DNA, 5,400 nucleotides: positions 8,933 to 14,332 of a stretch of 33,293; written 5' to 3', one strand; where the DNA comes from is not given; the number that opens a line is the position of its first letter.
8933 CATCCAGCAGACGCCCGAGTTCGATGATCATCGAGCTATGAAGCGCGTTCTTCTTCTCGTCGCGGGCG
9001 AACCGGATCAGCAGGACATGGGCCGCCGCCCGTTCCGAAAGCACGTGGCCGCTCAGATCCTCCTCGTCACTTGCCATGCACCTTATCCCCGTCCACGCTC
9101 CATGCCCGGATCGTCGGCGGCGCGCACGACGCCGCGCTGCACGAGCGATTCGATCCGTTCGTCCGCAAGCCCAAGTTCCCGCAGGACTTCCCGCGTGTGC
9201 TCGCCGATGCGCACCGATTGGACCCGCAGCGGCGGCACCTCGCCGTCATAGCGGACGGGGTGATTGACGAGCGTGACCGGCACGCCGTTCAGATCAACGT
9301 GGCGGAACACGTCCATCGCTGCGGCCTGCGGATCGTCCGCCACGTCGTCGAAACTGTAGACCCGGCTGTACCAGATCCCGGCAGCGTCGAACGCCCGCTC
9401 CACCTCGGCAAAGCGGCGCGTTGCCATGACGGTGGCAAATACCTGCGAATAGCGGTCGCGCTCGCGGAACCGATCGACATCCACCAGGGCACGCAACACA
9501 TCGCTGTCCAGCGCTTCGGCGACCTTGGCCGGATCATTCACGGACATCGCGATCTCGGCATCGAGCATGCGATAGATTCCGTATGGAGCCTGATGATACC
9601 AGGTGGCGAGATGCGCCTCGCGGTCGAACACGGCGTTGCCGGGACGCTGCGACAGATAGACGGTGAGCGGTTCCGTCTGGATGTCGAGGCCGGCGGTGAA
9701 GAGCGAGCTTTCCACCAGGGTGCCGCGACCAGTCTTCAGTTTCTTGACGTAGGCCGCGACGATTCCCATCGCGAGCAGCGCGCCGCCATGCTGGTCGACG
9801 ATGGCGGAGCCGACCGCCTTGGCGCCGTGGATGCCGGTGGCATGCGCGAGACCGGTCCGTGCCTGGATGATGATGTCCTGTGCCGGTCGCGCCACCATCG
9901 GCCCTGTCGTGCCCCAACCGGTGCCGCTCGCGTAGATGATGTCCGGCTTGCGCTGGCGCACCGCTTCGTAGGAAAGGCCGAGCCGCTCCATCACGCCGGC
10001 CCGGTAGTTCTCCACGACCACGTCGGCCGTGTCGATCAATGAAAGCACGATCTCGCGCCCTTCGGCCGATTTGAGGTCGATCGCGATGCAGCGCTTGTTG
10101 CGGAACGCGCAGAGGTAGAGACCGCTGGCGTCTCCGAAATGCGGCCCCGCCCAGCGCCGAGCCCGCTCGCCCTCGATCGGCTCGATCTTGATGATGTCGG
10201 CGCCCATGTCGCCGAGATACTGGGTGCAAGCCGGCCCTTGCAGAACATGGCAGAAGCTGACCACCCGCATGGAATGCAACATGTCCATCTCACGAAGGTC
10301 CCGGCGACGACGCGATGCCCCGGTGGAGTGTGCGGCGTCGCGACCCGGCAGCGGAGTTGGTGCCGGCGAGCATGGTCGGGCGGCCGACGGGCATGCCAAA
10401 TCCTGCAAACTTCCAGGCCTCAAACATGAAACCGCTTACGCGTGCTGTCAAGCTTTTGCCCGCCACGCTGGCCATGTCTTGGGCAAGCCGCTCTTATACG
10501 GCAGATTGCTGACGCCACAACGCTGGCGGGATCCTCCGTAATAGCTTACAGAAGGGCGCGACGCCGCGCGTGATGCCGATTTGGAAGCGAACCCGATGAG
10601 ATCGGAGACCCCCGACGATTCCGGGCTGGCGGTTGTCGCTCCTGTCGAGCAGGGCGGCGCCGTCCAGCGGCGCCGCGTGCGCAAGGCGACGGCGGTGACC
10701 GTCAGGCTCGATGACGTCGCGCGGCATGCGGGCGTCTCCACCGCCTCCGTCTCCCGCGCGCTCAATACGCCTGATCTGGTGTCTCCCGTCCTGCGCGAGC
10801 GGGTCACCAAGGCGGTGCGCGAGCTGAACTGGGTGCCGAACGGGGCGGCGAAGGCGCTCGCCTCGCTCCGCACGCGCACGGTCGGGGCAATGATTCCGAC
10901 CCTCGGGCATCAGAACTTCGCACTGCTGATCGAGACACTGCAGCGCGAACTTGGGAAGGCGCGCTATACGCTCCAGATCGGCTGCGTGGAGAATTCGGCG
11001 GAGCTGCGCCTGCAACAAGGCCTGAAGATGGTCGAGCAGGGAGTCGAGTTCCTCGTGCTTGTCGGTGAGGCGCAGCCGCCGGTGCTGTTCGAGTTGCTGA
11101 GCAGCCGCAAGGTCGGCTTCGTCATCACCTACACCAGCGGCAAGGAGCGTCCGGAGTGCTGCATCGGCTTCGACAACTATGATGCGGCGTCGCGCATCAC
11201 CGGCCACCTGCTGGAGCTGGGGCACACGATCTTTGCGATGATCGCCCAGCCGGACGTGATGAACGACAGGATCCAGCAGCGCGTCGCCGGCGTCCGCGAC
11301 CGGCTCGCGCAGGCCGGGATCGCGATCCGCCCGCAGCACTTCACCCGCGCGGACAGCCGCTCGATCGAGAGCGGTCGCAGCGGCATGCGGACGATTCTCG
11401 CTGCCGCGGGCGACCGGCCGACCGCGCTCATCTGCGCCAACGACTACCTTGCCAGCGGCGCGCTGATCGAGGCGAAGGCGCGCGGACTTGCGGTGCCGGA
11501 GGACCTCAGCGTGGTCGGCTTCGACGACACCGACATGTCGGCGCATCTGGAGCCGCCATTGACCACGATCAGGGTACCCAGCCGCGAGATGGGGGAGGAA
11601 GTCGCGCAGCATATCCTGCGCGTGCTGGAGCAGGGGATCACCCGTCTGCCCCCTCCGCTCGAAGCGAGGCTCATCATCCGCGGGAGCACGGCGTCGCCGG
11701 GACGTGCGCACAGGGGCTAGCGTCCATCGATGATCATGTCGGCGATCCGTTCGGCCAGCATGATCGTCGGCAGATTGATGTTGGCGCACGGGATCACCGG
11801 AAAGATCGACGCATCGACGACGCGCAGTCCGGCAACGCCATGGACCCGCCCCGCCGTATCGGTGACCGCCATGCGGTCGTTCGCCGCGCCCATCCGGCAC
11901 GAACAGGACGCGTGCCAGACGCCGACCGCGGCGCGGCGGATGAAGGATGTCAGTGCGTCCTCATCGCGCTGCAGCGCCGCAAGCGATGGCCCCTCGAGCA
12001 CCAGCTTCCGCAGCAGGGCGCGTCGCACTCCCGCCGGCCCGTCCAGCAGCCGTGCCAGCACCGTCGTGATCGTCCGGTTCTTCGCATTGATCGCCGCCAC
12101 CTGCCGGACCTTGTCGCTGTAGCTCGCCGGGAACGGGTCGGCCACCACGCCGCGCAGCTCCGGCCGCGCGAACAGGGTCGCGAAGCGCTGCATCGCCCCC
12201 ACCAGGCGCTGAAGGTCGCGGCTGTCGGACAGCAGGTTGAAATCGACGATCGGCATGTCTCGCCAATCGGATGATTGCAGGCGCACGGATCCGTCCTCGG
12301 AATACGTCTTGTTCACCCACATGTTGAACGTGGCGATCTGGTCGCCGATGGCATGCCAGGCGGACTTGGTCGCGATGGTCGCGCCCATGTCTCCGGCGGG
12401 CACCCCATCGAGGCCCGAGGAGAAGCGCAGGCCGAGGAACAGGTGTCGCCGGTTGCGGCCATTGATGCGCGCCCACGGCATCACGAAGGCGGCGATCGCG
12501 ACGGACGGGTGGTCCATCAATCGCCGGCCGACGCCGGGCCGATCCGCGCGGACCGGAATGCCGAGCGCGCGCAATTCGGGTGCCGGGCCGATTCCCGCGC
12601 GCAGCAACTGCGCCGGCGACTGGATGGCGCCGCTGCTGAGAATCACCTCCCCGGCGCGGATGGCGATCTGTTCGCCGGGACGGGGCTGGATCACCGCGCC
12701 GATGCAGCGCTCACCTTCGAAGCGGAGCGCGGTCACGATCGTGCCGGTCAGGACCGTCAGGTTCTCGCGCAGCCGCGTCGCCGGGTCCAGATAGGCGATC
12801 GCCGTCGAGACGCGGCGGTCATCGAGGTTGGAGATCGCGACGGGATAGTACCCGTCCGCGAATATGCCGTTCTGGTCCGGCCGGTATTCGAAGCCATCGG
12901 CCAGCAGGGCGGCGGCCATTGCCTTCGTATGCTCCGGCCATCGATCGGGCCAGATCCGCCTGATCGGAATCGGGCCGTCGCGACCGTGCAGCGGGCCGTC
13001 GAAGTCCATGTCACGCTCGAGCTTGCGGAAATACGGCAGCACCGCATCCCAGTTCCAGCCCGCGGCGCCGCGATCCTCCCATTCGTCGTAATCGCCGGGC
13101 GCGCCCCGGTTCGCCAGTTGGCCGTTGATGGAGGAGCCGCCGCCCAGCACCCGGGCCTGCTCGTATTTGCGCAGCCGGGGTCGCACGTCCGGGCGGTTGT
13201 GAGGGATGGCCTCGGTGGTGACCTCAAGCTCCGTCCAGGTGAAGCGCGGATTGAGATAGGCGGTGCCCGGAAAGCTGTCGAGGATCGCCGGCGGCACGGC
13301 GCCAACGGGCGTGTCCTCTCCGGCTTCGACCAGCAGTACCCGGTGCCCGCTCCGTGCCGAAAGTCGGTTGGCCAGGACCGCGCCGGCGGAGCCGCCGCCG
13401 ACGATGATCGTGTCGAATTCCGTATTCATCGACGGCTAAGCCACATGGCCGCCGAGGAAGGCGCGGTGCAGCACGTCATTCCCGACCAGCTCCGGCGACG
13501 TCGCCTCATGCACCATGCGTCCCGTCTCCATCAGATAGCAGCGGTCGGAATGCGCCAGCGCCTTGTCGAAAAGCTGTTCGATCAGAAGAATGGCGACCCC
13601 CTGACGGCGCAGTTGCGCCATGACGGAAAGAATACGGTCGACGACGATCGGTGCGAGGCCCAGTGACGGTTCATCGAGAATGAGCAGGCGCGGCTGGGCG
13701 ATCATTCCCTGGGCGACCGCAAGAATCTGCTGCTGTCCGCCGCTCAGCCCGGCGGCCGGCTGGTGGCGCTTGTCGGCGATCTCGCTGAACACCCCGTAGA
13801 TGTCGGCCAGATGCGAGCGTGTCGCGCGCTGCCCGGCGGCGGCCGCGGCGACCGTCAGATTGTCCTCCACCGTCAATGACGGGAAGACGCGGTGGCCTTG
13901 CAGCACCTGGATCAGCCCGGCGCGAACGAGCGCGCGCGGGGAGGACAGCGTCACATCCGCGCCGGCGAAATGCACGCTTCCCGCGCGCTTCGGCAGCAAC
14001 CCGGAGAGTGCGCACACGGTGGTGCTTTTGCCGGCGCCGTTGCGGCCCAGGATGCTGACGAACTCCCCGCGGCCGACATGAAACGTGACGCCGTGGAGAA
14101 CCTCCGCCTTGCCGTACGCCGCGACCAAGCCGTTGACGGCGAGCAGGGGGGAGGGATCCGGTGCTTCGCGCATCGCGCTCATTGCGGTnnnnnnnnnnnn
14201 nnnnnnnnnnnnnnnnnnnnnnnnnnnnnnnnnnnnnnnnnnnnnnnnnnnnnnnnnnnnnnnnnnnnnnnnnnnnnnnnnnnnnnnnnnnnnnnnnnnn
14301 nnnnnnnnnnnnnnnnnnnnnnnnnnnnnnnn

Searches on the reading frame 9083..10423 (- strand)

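Call 15: search_protein_families(library=pfam, proteins=[window:9083-10423:-], max_evalue=0.00001)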
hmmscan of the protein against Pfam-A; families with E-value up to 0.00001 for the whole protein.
window:9083-10423:- (446 aa): 1 family
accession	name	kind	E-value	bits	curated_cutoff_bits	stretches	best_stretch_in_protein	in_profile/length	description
PF02515.22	CoA_transf_3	-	2.4e-85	287.3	23.3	1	49-410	1-366/366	CoA-transferase family III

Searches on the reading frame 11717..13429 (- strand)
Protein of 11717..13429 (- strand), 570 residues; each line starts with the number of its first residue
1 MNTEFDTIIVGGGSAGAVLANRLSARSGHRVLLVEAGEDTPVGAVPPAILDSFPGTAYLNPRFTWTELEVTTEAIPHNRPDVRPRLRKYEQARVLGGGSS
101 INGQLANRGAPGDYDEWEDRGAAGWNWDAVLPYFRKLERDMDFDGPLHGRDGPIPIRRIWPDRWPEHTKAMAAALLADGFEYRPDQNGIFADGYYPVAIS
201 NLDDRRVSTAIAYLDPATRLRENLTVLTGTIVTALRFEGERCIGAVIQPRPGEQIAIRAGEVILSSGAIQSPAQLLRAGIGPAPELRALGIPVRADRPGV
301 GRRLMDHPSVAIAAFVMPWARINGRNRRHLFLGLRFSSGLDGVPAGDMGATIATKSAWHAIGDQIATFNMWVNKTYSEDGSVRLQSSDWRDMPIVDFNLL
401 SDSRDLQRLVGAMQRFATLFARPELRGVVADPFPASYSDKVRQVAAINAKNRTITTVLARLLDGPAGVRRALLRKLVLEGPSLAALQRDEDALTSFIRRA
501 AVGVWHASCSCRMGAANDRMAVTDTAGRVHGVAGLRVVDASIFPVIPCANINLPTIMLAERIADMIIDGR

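Call 15: search_protein_families(library=pfam, proteins=[window:11717-13429:-], max_evalue=0.00001)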
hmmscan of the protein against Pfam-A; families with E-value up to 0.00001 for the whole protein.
window:11717-13429:- (570 aa): 4 families
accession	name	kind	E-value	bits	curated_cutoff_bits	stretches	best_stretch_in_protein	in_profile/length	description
PF05199.19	GMC_oxred_C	-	1.6e-33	116.6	24.6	1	378-559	3-139/139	GMC oxidoreductase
PF00732.25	GMC_oxred_N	-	4.1e-32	112.2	23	1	5-308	1-217/218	GMC oxidoreductase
PF00890.30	FAD_binding_2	-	3e-07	30.4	20.4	0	221-285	154-218/414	FAD binding domain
PF01266.30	DAO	-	3.7e-06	27.1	27.9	0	6-39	1-33/353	FAD dependent oxidoreductase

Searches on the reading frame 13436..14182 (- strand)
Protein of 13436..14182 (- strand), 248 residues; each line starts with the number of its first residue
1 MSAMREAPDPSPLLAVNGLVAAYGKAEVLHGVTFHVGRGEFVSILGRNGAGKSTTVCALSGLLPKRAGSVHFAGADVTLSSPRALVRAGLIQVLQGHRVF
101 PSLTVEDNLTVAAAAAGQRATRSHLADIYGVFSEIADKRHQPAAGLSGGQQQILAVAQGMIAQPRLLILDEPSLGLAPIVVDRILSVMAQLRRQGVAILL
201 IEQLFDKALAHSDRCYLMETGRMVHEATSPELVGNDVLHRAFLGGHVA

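Call 15: search_protein_families(library=pfam, proteins=[window:13436-14182:-], max_evalue=0.00001)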
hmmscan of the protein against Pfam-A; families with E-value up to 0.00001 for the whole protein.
window:13436-14182:- (248 aa): 2 families
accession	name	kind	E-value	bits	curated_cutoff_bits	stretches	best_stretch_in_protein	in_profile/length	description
PF00005.33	ABC_tran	-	7.1e-27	95.1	25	1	29-173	1-136/137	ABC transporter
PF13304.12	AAA_21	-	7.7e-08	33.2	27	0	140-199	232-294/304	AAA domain, putative AbiEii toxin, Type IV TA system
